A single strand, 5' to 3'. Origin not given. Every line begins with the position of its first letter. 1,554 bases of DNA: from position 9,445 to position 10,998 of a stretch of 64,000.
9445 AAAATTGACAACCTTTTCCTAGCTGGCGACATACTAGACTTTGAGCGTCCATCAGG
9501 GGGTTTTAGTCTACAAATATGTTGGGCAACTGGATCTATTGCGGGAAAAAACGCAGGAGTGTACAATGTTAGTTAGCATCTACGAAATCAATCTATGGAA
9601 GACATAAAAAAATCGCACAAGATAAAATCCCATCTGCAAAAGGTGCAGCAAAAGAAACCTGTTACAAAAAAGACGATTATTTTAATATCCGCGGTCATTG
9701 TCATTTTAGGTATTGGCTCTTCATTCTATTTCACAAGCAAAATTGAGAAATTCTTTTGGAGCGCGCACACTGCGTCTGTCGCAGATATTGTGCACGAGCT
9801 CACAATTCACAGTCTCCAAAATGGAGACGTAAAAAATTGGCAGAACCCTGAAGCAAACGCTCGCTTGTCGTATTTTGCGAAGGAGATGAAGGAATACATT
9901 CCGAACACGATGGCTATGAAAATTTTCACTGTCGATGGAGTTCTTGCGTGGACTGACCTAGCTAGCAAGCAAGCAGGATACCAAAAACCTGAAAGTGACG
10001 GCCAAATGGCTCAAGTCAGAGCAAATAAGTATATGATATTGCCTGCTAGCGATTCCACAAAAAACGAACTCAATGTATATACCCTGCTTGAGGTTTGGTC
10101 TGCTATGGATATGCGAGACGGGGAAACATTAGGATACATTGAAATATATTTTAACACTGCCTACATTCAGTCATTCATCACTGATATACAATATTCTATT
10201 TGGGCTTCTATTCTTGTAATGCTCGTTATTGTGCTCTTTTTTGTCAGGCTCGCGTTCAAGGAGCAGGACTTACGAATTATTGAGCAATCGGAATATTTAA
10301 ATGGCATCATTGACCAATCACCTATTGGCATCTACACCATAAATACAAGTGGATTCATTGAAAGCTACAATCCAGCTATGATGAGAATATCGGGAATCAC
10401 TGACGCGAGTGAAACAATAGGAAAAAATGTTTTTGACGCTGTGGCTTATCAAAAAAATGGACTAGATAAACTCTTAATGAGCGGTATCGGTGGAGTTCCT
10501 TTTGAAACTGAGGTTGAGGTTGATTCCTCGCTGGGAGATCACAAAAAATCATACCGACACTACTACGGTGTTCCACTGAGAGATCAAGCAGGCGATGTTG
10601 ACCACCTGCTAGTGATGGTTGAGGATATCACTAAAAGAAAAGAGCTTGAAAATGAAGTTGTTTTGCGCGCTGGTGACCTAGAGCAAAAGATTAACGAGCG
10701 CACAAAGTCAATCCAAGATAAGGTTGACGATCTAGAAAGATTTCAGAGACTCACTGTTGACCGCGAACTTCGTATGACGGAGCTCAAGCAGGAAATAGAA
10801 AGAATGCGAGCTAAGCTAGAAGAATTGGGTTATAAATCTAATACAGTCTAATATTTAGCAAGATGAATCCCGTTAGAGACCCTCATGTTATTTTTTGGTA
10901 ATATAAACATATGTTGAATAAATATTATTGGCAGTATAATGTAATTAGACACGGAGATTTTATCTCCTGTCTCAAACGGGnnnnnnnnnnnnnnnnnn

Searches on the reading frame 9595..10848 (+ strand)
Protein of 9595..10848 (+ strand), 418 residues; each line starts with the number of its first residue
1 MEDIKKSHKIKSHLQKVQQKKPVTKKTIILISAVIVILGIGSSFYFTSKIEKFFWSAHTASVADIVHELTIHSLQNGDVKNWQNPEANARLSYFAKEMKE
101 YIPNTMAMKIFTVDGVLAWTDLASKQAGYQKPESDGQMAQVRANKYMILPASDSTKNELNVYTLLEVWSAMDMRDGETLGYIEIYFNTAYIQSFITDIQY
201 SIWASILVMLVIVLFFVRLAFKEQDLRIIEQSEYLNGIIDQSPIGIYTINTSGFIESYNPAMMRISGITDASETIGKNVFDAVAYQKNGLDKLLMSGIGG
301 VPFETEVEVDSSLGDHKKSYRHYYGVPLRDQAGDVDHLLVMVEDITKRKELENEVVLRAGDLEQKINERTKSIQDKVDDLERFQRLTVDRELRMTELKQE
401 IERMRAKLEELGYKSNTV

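Call 38: search_protein_families(library=pfam, proteins=[window:9595-10848:+], max_evalue=0.001)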
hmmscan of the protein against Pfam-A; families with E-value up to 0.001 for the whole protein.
window:9595-10848:+ (418 aa): 4 families
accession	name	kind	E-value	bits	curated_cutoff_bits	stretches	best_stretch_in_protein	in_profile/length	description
PF08448.16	PAS_4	-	2.7e-08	34.5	23.1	1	240-350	2-110/110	PAS fold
PF00989.32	PAS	-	2.1e-06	28.2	22.6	1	235-345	3-113/113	PAS fold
PF13426.13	PAS_9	-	0.0001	22.9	27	1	245-347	3-103/103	PAS domain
PF13188.13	PAS_8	-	0.00095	19.4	21.8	0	234-284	2-51/65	PAS domain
